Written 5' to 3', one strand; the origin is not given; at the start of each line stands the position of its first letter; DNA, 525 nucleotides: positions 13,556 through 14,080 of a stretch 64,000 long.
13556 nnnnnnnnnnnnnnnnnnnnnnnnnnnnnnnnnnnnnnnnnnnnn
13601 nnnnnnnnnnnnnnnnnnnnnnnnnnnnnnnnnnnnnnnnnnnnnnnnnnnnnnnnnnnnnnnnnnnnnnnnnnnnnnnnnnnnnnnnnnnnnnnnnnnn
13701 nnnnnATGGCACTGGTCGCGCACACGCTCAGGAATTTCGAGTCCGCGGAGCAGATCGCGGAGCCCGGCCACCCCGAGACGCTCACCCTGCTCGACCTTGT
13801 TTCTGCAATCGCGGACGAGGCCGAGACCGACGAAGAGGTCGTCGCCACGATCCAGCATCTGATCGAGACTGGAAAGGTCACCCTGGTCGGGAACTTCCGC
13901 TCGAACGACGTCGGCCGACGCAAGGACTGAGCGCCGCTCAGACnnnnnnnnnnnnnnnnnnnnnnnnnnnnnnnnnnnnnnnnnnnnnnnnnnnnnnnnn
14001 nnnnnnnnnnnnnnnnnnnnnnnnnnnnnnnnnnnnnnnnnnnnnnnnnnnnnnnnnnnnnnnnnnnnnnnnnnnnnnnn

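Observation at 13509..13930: Lower-GC pocket with a sigma-54-type promoter, upstream overlapping palindromes and a small acidic ORF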

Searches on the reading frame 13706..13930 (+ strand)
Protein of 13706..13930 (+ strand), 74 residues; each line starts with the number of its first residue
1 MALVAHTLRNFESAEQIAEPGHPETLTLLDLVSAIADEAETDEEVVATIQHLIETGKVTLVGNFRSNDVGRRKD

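Call 6: search_protein_families(library=pfam, proteins=[window:13706-13930:+], max_evalue=0.1)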
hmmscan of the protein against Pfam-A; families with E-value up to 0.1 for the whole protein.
window:13706-13930:+ (74 aa): 0 families

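Call 8: find_homologous_proteins(query=window:13706-13930:+, max_evalue=0.01)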
Query window:13706-13930:+ (74 aa): 59 proteins with E <= 0.01 among 60 candidates.
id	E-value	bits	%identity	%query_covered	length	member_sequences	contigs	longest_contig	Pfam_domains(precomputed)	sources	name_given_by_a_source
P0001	2.7e-39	149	100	100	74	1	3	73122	-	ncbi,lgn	-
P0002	2.5e-34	134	90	99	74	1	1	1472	-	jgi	jgi:hypothetical protein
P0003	1.5e-33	131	89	99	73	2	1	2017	-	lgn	-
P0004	3.4e-33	130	89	99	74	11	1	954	-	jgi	-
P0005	1.0e-32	129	88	99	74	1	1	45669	-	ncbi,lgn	ncbi:MAG: hypothetical protein WEF50_02570 [Myxococcota bacterium]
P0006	1.5e-31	125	89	99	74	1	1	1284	-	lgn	-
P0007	8.1e-30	119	86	99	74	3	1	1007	-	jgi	jgi:hypothetical protein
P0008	3.5e-29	117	84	99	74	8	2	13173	-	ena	-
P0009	1.6e-27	112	80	99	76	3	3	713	-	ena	-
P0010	1.7e-27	112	82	99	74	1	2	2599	-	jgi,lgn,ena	-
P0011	3.5e-26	108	81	99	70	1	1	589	-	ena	-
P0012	7.4e-26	107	79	99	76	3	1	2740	-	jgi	jgi:hypothetical protein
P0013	1.2e-25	106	79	99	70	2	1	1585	-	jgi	-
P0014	1.2e-25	106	78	99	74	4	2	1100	-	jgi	jgi:hypothetical protein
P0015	8.1e-25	104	79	99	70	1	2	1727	-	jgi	jgi:hypothetical protein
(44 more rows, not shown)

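Call 11: find_related_loci(query=A1, collection=genome_contigs, flank=6000)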
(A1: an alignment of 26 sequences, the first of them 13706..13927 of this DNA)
Query A1 (74 aa) in genome_contigs; peptide patterns used: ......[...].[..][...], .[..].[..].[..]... (x = any residue, [..] = any of these).
49 stretches matched a pattern; 19 encode a relative of the query (tblastn E <= 1e-3); 19 distinct loci.
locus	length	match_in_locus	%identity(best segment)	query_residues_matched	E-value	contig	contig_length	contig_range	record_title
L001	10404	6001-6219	88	1-73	2e-39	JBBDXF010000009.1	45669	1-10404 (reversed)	MAG: Myxococcota bacterium isolate LejiaD_71_22 Lejia_D_1376_length_45669_cov_13, whole genome shotgun sequence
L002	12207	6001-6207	70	1-73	5e-27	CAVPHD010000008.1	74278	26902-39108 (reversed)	MAG: uncultured delta proteobacterium isolate MFD09964.bin.2.262 genome assembly, contig: contig_66563, whole genome sho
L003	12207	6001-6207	62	1-73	4e-23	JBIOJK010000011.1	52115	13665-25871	MAG: Myxococcota bacterium isolate GcL4-1 k141_130154_length_52115_cov_24.6337, whole genome shotgun sequence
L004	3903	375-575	61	1-71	7e-22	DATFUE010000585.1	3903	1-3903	MAG TPA_asm: Myxococcota bacterium isolate SMAG_U9429 k141_1871496, whole genome shotgun sequence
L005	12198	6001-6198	59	1-70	1e-21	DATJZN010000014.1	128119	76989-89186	MAG TPA_asm: Myxococcota bacterium isolate SMAG_U15179 k141_2608155, whole genome shotgun sequence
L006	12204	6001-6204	63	1-72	5e-20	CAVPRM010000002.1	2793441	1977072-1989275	MAG: uncultured delta proteobacterium isolate MFD10007.bin.2.43 genome assembly, contig: contig_21206, whole genome shot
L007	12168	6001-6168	59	15-69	2e-18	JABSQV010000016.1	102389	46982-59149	MAG: Myxococcales bacterium isolate DT_69 DT-Myxococcota-1_scaffold_16, whole genome shotgun sequence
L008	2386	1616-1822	70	1-69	3e-15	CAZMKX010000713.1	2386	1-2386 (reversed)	MAG TPA_asm: uncultured Myxococcales bacterium isolate SRP173033_co1_140 genome assembly, contig: NODE_148925_length_238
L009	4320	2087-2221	58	25-69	4e-15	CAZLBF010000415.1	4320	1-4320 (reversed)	MAG TPA_asm: uncultured Myxococcales bacterium isolate binchicken_co231_155 genome assembly, contig: k141_836366, whole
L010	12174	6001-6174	54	11-69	8e-15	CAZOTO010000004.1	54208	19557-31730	MAG TPA_asm: uncultured Myxococcales bacterium isolate binchicken_co235_307 genome assembly, contig: NODE_1444_length_54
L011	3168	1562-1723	54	18-69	3e-14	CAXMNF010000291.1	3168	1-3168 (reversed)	MAG: uncultured Gammaproteobacteria bacterium isolate 07C-BC-St02_bin.13.orig genome assembly, contig: k141_1537177, who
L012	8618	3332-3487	56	19-69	5e-14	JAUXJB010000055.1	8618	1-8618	MAG: Deltaproteobacteria bacterium isolate CSMAG_3071 CSMAG_3071_k127_1736387_length_8618_cov_223.4888, whole genome sho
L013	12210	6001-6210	47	1-69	5e-14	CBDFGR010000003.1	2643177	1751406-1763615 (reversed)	MAG: Myxococcota bacterium isolate ad521999-ae95-4a27-8e19-38f7542cab83 genome assembly, contig: contig_3, whole genome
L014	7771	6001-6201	59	1-71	2e-13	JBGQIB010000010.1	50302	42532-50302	MAG: bacterium isolate OBJ2_061818_070_59 k141_872798_length_50302_cov_11.9962, whole genome shotgun sequence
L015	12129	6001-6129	58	27-69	2e-13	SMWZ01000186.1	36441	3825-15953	MAG: Deltaproteobacteria bacterium isolate CR02bin3 k141_1469213, whole genome shotgun sequence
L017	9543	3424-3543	45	26-65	3e-8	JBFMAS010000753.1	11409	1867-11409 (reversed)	MAG: Thermodesulfobacteriota bacterium isolate MAG144 MAG144_753, whole genome shotgun sequence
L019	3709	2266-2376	46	26-61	2e-5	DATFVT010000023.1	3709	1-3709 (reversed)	MAG TPA_asm: Acidimicrobiia bacterium isolate SMAG_U9471 k141_11659927, whole genome shotgun sequence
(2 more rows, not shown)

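Call 12: find_related_loci(query=A1, collection=metagenome_contigs, flank=3000)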
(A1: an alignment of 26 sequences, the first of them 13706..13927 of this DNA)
Query A1 (74 aa) in metagenome_contigs; peptide patterns used: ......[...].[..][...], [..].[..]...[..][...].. (x = any residue, [..] = any of these).
504 stretches matched a pattern; 113 encode a relative of the query (tblastn E <= 1e-3); the best 80 are kept; 80 distinct loci.
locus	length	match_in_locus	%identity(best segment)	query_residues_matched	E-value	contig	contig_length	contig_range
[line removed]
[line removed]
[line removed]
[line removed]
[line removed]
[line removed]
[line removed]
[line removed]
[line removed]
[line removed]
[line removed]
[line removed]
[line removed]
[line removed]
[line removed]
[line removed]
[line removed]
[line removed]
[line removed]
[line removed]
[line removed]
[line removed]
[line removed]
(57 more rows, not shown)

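Call 21: search_protein_families(library=ncbifam, proteins=[window:13706-13930:+], max_evalue=1)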
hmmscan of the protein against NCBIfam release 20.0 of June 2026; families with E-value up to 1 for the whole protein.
window:13706-13930:+ (74 aa): 0 families

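Call 25: predict_structure(alignment_id=A1)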
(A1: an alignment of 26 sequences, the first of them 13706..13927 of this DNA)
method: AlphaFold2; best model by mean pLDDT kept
length: 74 residues; sequences in the alignment: 26
mean_pLDDT: 68.8   pTM: 0.48
mean pLDDT of the five models: 68.8, 68.5, 67.8, 67.3, 66.3
residues with pLDDT >= 90: 0; 70-90: 42; 50-70: 9; < 50: 23
segments of 3 or more residues with pLDDT < 50: 1-21
pLDDT, mean of each block of 10 residues (from residue 1): 44 43 76 87 87 82 71 47
secondary structure, 60 per line:
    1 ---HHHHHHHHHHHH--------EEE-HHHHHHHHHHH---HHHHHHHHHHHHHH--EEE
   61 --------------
elements in order: H4-15 E24-26 H28-38 H42-55 E58-60

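Call 27: search_protein_families(library=pfam, proteins=[L084:2533-5112:+, L092:2788-4566:+, L096:581-1678:-, L084:382-1377:-, L064:1683-3188:-, L068:3191-3976:+, L017:3915-5894:-, L059:1341-2831:+, L070:2816-4666:+, L095:1442-2641:+], max_evalue=0.001)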
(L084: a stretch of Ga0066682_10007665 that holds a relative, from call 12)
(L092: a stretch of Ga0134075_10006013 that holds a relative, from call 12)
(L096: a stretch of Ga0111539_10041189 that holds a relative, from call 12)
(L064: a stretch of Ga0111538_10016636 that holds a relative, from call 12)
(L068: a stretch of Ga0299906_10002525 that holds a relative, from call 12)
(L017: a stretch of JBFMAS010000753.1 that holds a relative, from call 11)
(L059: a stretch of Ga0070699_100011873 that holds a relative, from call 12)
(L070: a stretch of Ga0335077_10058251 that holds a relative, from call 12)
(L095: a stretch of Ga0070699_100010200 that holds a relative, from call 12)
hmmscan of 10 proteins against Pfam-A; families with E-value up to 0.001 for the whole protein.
L084:2533-5112:+ (860 aa): 8 families
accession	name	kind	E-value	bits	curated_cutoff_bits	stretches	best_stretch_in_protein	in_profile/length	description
PF00989.32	PAS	-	6.9e-84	277.8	22.6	6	102-209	4-113/113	PAS fold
PF13426.13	PAS_9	-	5.3e-67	223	27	5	482-580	2-103/103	PAS domain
PF08447.18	PAS_3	-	3.1e-66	220.1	25.6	6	616-702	2-89/89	PAS fold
PF08448.16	PAS_4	-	3.1e-65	217.7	23.1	6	106-214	2-110/110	PAS fold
PF13188.13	PAS_8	-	1.9e-43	145.4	21.8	5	99-156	1-55/65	PAS domain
PF24820.1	Diguanyl_cycl_sensor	-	5.2e-08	33.2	28.1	0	476-514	1-39/109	Diguanylate cyclase-like sensor domain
PF12860.13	PAS_7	-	1.8e-05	25.3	27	0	478-586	2-115/115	PAS fold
PF14598.12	PAS_11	-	4e-05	24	25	0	238-317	6-84/109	PAS domain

L092:2788-4566:+ (593 aa): 5 families
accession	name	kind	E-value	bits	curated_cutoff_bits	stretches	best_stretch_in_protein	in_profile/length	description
PF08447.18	PAS_3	-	4.9e-70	232.3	25.6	4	456-540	2-88/89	PAS fold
PF08448.16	PAS_4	-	1.3e-39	135.3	23.1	4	17-127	1-110/110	PAS fold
PF00989.32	PAS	-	5e-34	117.2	22.6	2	310-418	7-113/113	PAS fold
PF13426.13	PAS_9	-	8.1e-31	106.8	27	3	443-544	1-101/103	PAS domain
PF13188.13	PAS_8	-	6.3e-14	51.7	21.8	1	433-488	1-56/65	PAS domain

L096:581-1678:- (365 aa): 3 families
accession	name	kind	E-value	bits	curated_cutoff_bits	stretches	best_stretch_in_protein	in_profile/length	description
PF00072.30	Response_reg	-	8.2e-29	100.4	30.2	1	164-273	1-110/111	Response regulator receiver domain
PF00196.25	GerE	-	1.7e-20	72.9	23.5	1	299-354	2-57/57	Bacterial regulatory proteins, luxR family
PF08281.18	Sigma70_r4_2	-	0.00034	20.6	25.7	1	292-342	3-54/54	Sigma-70, region 4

L084:382-1377:- (331 aa): 7 families
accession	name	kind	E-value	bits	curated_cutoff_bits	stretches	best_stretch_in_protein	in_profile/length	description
PF02089.21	Palm_thioest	-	5.2e-09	36.6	26.8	1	118-224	1-113/254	Palmitoyl protein thioesterase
PF00561.26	Abhydrolase_1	-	3.3e-08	33.9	25.8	1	118-231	2-114/245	alpha/beta hydrolase fold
PF24096.1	DUF7379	-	2.1e-06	28.2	33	1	169-227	56-118/191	Domain of unknown function (DUF7379)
PF07819.20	PGAP1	-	8.2e-05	22.9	24.3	1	178-224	85-132/233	PGAP1-like alpha/beta domain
PF06028.17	DUF915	-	8.4e-05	22.5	22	1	164-224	83-146/255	Alpha/beta hydrolase of unknown function (DUF915)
PF12146.15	Hydrolase_4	-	0.00014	21.7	27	1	119-223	7-113/239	Serine aminopeptidase, S33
PF05057.20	DUF676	-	0.00057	19.9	20.3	1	166-226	62-130/217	Putative serine esterase (DUF676)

L064:1683-3188:- (501 aa): 2 families
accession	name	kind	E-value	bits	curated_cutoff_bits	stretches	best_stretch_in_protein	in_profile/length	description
PF13469.12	Sulfotransfer_3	-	2.3e-43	149.4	27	1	196-444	1-214/216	Sulfotransferase family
PF17784.7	Sulfotransfer_4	-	0.00049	20.4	22.8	0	340-380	79-119/215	Sulfotransferase domain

L068:3191-3976:+ (261 aa): 0 families

L017:3915-5894:- (659 aa): 3 families
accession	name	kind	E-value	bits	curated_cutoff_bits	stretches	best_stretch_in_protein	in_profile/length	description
PF06202.20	GDE_C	-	2.3e-108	362.9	21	1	285-652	2-367/367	Amylo-alpha-1,6-glucosidase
PF12439.13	GDE_N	-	9.5e-75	251.3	27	1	18-238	1-216/219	Glycogen debranching enzyme N terminal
PF22422.2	MGH1-like_GH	-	1.3e-05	25.4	27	1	466-582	197-299/356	Mannosylglycerate hydrolase MGH1-like glycoside hydrolase domain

L059:1341-2831:+ (496 aa): 1 family
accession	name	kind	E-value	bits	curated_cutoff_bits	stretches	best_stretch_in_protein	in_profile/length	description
PF02515.22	CoA_transf_3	-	1.6e-115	386.6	23.3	1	105-470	1-366/366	CoA-transferase family III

L070:2816-4666:+ (617 aa): 4 families
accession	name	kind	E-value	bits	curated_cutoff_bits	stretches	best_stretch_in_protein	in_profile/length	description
PF03190.21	Thioredox_DsbH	-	4.5e-79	264.5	27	1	5-164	1-160/163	Protein of unknown function, DUF255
PF13899.12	Thioredoxin_7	-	5.1e-11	43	27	1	25-115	1-83/83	Thioredoxin-like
PF07221.17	GlcNAc_2-epim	-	0.00014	21.7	23.4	0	434-525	91-182/347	N-acylglucosamine 2-epimerase (GlcNAc 2-epimerase)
PF07470.19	Glyco_hydro_88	-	0.00082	18.9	26.6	0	217-317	38-120/352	Glycosyl Hydrolase Family 88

L095:1442-2641:+ (399 aa): 0 families

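Call 28: fold_search(model_id=the predicted structure, library=pdb)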
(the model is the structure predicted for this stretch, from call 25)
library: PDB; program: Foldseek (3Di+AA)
matches with E <= 10: 19; with E <= 0.001: 0
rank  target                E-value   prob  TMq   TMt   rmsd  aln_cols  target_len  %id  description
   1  6nkl_B                1.5e+00  0.13  0.35  0.23   7.1        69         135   16  2.2 A resolution structure of VapBC-1 from nontypeable Haemophilus influenzae (released 2019-04-10)
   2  9i05_Af               2.2e+00  0.15  0.39  0.19  10.0        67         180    9  Cryo-EM structure of the large subunit of the mitochondrial ribosome from Toxoplasma gondii (released 2025-06-11)
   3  2zjr_F                2.5e+00  0.12  0.37  0.39   6.9        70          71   18  Refined native structure of the large ribosomal subunit (50S) from Deinococcus radiodurans (released 2008-06-17)
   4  9g6k_LM               2.7e+00  0.14  0.39  0.19   6.3        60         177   13  LSU structure derived from the LSU sample of the mitoribosome from T. gondii. (released 2024-12-11)
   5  9gyt_1J               3.3e+00  0.12  0.38  0.22   5.0        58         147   14  High resolution structure of B. oleracea mitoribosome (released 2025-10-15)
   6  7o9k_J                3.8e+00  0.09  0.37  0.23   6.9        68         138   12  Human mitochondrial ribosome large subunit assembly intermediate with MTERF4-NSUN4, MRM2, MTG1, the MALSU module, GTPB (released 2021-06-30)
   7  3umf                  3.8e+00  0.02  0.17  0.09  11.6        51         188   20  Schistosoma mansoni adenylate kinase (released 2012-09-26)
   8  5xz2_A                4.7e+00  0.04  0.27  0.14   8.3        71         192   17  Crystal structure of adenylate kinase (released 2018-07-18)
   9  2h8w_MODEL_1_A        5.4e+00  0.06  0.34  0.20   6.4        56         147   16  Solution structure of ribosomal protein L11 (released 2007-02-06)
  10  8pk0_J                7.7e+00  0.07  0.39  0.21   6.0        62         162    8  human mitoribosomal large subunit assembly intermediate 1 with GTPBP10-GTPBP7 (released 2023-12-13)
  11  8ylw_C                8.8e+00  0.03  0.23  0.06   6.9        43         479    9  Crystal Structure of Lysyl-tRNA Synthetase from Plasmodium falciparum complexed with Lys-AMS (released 2025-09-10)
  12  1ak2                  8.8e+00  0.02  0.20  0.08   6.3        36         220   22  ADENYLATE KINASE ISOENZYME-2 (released 1996-06-10)
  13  5ycd_B                8.8e+00  0.02  0.23  0.12   8.5        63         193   16  Crystal structure of Poecilia reticulata adenylate kinase (released 2018-09-12)
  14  4u5x                  9.4e+00  0.02  0.29  0.16   7.1        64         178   19  Structure of plant small GTPase OsRac1 complexed with the non-hydrolyzable GTP analog GMPPNP (released 2014-08-20)
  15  7e9v                  9.4e+00  0.02  0.23  0.11  11.6        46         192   20  The Crystal Structure of human UMP-CMP kinase from Biortus. (released 2021-03-24)
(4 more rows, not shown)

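Call 37: find_encoding_contigs(protein=window:13706-13930:+, flank=10000, max_places=3)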
Protein window:13706-13930:+ (74 aa): 3 contigs read that carry it; 3 places shown.
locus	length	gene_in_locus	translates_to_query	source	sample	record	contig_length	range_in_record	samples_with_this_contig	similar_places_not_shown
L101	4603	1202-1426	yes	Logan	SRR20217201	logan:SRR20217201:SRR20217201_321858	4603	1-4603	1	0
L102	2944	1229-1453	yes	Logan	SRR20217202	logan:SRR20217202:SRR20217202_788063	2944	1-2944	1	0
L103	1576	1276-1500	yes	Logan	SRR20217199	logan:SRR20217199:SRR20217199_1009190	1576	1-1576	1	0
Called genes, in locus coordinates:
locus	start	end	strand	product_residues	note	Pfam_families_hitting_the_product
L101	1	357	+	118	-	?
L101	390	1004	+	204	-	-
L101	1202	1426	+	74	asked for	-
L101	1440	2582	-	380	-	PF07221:GlcNAc_2-epim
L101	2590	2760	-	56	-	-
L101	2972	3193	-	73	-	PF04324:Fer2_BFD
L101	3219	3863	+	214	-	PF04011:LemA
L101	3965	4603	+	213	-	?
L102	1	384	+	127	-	?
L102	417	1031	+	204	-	-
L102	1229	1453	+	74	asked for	-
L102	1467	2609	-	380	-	PF07221:GlcNAc_2-epim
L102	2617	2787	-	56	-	-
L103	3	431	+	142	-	?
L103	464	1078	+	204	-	-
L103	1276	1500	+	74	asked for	-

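Call 40: search_protein_representatives(alignment_id=A1)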
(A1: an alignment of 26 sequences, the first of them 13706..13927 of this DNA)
Query: 26 sequences, 70 profile positions. Proteins with E-value up to 0.001 (for the whole library): 930; up to 1e-10: 111; up to 1e-30: 0. The best 150 are listed.
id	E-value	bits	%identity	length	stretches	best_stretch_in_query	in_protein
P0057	2.0e-25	104.8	-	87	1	2-67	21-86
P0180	2.9e-19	85.1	-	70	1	1-65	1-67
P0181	3.3e-19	84.9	-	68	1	1-67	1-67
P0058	4.0e-19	84.6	-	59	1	15-68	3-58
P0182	8.1e-19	83.7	-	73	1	1-66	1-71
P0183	8.1e-19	83.7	-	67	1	13-67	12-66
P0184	1.1e-18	83.3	-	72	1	5-68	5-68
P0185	1.6e-18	82.7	-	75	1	16-66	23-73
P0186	3.6e-18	81.6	-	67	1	1-67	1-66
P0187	5.7e-17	77.8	-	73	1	13-67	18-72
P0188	5.7e-17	77.8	-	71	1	6-67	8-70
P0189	7.3e-17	77.4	-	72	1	1-67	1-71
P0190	1.1e-16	76.8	-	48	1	22-67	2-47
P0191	1.2e-16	76.8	-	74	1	11-66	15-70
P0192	1.5e-16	76.4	-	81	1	14-66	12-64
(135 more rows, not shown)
